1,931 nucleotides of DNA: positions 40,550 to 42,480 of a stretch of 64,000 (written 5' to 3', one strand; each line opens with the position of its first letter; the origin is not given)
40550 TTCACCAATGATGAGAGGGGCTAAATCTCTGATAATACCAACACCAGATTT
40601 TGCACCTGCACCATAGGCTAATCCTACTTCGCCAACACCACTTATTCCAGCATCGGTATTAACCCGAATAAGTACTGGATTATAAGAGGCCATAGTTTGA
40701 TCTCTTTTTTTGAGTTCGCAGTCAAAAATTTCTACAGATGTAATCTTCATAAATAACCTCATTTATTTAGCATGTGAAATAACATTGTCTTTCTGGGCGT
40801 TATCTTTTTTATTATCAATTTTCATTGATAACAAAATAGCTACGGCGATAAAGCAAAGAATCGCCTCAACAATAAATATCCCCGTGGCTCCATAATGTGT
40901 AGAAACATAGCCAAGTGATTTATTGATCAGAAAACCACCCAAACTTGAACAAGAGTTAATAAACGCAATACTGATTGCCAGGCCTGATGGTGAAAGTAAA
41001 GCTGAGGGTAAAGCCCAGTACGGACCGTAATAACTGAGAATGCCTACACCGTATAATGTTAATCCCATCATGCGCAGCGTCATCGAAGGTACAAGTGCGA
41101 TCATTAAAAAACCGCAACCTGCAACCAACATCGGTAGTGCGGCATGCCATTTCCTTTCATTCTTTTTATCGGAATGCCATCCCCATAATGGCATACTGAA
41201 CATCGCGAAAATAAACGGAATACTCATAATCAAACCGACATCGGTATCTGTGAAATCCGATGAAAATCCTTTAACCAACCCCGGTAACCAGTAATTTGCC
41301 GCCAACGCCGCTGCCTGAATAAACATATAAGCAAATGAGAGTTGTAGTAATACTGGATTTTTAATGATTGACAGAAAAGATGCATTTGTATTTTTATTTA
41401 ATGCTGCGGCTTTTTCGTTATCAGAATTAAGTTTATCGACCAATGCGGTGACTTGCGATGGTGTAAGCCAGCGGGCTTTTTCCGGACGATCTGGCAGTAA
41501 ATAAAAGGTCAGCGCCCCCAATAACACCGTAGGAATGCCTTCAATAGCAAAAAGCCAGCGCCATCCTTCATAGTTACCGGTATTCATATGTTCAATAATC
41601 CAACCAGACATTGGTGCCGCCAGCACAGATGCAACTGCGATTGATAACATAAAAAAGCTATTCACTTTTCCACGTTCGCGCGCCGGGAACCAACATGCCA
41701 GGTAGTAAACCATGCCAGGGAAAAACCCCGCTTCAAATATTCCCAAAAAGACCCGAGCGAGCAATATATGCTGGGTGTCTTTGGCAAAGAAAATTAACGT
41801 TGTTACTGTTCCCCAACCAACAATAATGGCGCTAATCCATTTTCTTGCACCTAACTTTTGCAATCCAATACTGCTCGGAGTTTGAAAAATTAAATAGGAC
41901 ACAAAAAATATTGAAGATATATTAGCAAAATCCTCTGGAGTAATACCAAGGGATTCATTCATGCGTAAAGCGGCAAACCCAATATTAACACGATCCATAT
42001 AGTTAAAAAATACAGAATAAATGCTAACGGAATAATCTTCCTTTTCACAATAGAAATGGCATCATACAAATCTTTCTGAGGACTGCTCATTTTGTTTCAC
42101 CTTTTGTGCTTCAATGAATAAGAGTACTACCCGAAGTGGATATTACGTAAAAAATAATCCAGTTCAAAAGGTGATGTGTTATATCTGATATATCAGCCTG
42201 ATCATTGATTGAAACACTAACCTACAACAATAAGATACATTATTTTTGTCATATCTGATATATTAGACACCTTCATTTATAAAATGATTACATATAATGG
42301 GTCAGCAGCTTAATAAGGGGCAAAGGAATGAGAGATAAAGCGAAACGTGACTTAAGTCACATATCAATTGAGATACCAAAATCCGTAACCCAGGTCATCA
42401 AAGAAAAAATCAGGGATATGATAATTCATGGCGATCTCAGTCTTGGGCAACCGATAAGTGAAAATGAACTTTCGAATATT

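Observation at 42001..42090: Apparent frameshift in an A6 homopolymer at the 5' end of the island MFS transporter gene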

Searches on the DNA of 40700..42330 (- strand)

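Call 3: search_dna_similar(query=window:40700-42330:-, collection=ecoli_genomes, mode=near, max_rows=40, rows=spread)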
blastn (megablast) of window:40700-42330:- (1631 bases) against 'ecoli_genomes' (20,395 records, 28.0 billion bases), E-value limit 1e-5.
Records with a match: 140; places in all: 140; records where one place covers at least 80% of the query: 140.
Genomes with a match: 140 of 5426; with a place that covers at least 80% of the query: 140. Places per genome that has any: lowest 1, median 1, highest 1. On chromosomes: 140 places; on plasmids: 0.
Best place of each record, by identity: >=99% 19; 95-99% 121.
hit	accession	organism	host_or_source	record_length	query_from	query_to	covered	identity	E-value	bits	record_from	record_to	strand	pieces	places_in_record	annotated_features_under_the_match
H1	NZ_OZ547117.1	Escherichia coli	Homo sapiens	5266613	1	1631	100%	99.9%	0e+0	3007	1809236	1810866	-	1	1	MFS transporter | mandelate racemase/muconate lactonizing enzyme family protein | GntR family transcriptional regulator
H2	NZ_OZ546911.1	Escherichia coli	Homo sapiens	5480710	1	1631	100%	99.8%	0e+0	2996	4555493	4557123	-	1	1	MFS transporter | mandelate racemase/muconate lactonizing enzyme family protein | GntR family transcriptional regulator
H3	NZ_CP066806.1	Escherichia coli strain TCM3e1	Homo sapiens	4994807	1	1631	100%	99.3%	0e+0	2952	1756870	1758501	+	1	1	MFS transporter | mandelate racemase/muconate lactonizing enzyme family protein | GntR family transcriptional regulator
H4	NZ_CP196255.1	Escherichia coli strain ECE313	Homo sapiens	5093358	1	1631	100%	99.3%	0e+0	2952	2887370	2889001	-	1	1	MFS transporter | mandelate racemase/muconate lactonizing enzyme family protein | GntR family transcriptional regulator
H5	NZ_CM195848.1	Escherichia coli strain MEC2025-PR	Homo sapiens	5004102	1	1631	100%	99.3%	0e+0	2946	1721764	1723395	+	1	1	MFS transporter | mandelate racemase/muconate lactonizing enzyme family protein | GntR family transcriptional regulator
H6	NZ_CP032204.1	Escherichia coli strain AR_0013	missing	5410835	1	1631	100%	99.1%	0e+0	2935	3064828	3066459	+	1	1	MFS transporter | mandelate racemase/muconate lactonizing enzyme family protein | GntR family transcriptional regulator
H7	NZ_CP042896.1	Escherichia coli strain CFSAN061771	missing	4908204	1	1631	100%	98.9%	0e+0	2913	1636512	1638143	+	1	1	MFS transporter | mandelate racemase/muconate lactonizing enzyme family protein | GntR family transcriptional regulator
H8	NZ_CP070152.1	Escherichia coli strain FDAARGOS_1285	Homo sapiens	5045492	1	1631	100%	98.9%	0e+0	2913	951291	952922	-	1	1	MFS transporter | mandelate racemase/muconate lactonizing enzyme family protein | GntR family transcriptional regulator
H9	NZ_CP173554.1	Escherichia coli strain 98203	Homo sapiens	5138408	1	1631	100%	98.9%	0e+0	2913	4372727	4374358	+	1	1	MFS transporter | mandelate racemase/muconate lactonizing enzyme family protein | GntR family transcriptional regulator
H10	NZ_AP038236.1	Escherichia coli strain HCM-24C-3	Gallus gallus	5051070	1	1631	100%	98.9%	0e+0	2913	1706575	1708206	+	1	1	MFS transporter | mandelate racemase/muconate lactonizing enzyme family protein | GntR family transcriptional regulator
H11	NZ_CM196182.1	Escherichia coli strain N-01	Homo sapiens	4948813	1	1631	100%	98.9%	0e+0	2913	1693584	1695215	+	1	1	MFS transporter | mandelate racemase/muconate lactonizing enzyme family protein | GntR family transcriptional regulator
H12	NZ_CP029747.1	Escherichia coli strain 2016C-3878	Homo sapiens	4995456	1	1631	100%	98.8%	0e+0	2907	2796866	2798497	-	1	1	MFS transporter | mandelate racemase/muconate lactonizing enzyme family protein | GntR family transcriptional regulator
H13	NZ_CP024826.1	Escherichia coli strain CREC-544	Homo sapiens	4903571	1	1631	100%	98.8%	0e+0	2907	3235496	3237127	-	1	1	MFS transporter | mandelate racemase/muconate lactonizing enzyme family protein | GntR family transcriptional regulator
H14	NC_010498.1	Escherichia coli SMS-3-5 strain SMS-3-5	-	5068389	1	1631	100%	98.8%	0e+0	2907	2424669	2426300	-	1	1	MFS transporter | mandelate racemase/muconate lactonizing enzyme family protein | GntR family transcriptional regulator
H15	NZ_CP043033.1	Escherichia coli strain XDL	Homo sapiens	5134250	1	1631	100%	98.8%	0e+0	2907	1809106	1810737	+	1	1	MFS transporter | mandelate racemase/muconate lactonizing enzyme family protein | GntR family transcriptional regulator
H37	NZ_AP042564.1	Escherichia coli strain OkiPb01694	bovine feces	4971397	1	1631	100%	98.5%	0e+0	2876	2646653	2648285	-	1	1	MFS transporter | mandelate racemase/muconate lactonizing enzyme family protein | GntR family transcriptional regulator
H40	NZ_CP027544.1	Escherichia coli strain 2013C-3264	Homo sapiens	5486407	1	1629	100%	97.7%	0e+0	2798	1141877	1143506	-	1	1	MFS transporter | mandelate racemase/muconate lactonizing enzyme family protein | GntR family transcriptional regulator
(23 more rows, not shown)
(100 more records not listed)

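Call 5: get_annotated_region(hit=H1, flank=3000)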
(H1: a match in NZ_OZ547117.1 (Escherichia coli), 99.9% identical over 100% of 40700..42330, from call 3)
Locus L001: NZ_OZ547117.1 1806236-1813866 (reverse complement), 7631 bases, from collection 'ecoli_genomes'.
description: Escherichia coli isolate AF3 chromosome 1, complete sequence
organism: Escherichia coli (NCBI taxid 562)
replicon: chromosome; assembly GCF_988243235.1
host: Homo sapiens; source: blood culture; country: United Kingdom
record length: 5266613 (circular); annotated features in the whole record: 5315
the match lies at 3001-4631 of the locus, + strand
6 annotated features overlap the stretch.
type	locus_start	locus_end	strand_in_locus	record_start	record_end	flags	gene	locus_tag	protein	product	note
CDS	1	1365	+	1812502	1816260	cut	yfaL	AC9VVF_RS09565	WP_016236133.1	AIDA-I family autotransporter adhesin YfaL/EhaC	-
CDS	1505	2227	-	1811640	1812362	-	ubiG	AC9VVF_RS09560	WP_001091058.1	bifunctional 2-polyprenyl-6-hydroxyphenol methylase/3-demethylubiquinol 3-O-methyltransferase UbiG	-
CDS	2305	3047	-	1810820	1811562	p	-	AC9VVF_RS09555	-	GntR family transcriptional regulator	frameshifted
CDS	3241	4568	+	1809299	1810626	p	-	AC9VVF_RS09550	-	MFS transporter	frameshifted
CDS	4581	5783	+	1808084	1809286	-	-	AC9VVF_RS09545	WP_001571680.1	mandelate racemase/muconate lactonizing enzyme family protein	-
CDS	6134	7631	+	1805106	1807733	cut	gyrA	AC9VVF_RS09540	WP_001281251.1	DNA topoisomerase (ATP-hydrolyzing) subunit A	-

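Call 6: get_annotated_region(hit=H3, flank=3000)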
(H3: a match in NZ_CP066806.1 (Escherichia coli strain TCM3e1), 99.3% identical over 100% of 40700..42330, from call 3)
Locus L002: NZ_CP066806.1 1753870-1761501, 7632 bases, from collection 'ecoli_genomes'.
description: Escherichia coli strain TCM3e1 chromosome, complete genome
organism: Escherichia coli strain TCM3e1 (NCBI taxid 562)
replicon: chromosome; assembly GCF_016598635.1
host: Homo sapiens; source: -; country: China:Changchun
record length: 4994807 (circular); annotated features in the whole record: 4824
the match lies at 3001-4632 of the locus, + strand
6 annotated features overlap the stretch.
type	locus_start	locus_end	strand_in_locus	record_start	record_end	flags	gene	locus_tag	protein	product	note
CDS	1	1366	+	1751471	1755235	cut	yfaL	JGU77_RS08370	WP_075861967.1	AIDA-I family autotransporter adhesin YfaL/EhaC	-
CDS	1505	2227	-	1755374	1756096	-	ubiG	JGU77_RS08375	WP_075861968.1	bifunctional 2-polyprenyl-6-hydroxyphenol methylase/3-demethylubiquinol 3-O-methyltransferase UbiG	-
CDS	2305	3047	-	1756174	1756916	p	-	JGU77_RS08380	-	GntR family transcriptional regulator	frameshifted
CDS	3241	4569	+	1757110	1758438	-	-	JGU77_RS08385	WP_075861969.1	MFS transporter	-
CDS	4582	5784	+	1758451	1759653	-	-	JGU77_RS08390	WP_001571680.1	mandelate racemase/muconate lactonizing enzyme family protein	-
CDS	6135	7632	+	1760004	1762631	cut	gyrA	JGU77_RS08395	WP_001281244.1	DNA topoisomerase (ATP-hydrolyzing) subunit A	-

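Call 7: get_annotated_region(hit=H14, flank=3000)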
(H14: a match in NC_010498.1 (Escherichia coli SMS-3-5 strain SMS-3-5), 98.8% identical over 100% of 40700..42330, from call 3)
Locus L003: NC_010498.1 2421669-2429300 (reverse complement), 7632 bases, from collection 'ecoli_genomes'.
description: Escherichia coli SMS-3-5, complete sequence
organism: Escherichia coli SMS-3-5 strain SMS-3-5 (NCBI taxid 439855)
replicon: chromosome; assembly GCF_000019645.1
host: -; source: -; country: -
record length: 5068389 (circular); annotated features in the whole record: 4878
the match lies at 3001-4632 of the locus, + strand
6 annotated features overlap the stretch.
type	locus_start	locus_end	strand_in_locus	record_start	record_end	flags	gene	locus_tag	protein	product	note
CDS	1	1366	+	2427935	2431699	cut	yfaL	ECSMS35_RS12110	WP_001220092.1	AIDA-I family autotransporter adhesin YfaL/EhaC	-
CDS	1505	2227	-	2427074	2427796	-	ubiG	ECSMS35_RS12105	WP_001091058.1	bifunctional 2-polyprenyl-6-hydroxyphenol methylase/3-demethylubiquinol 3-O-methyltransferase UbiG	-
CDS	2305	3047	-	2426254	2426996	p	-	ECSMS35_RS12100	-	GntR family transcriptional regulator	frameshifted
CDS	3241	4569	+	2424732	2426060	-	-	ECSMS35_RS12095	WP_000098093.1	MFS transporter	-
CDS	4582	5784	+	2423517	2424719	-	-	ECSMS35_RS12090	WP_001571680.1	mandelate racemase/muconate lactonizing enzyme family protein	-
CDS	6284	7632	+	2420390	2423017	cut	gyrA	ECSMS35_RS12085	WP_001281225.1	DNA topoisomerase (ATP-hydrolyzing) subunit A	-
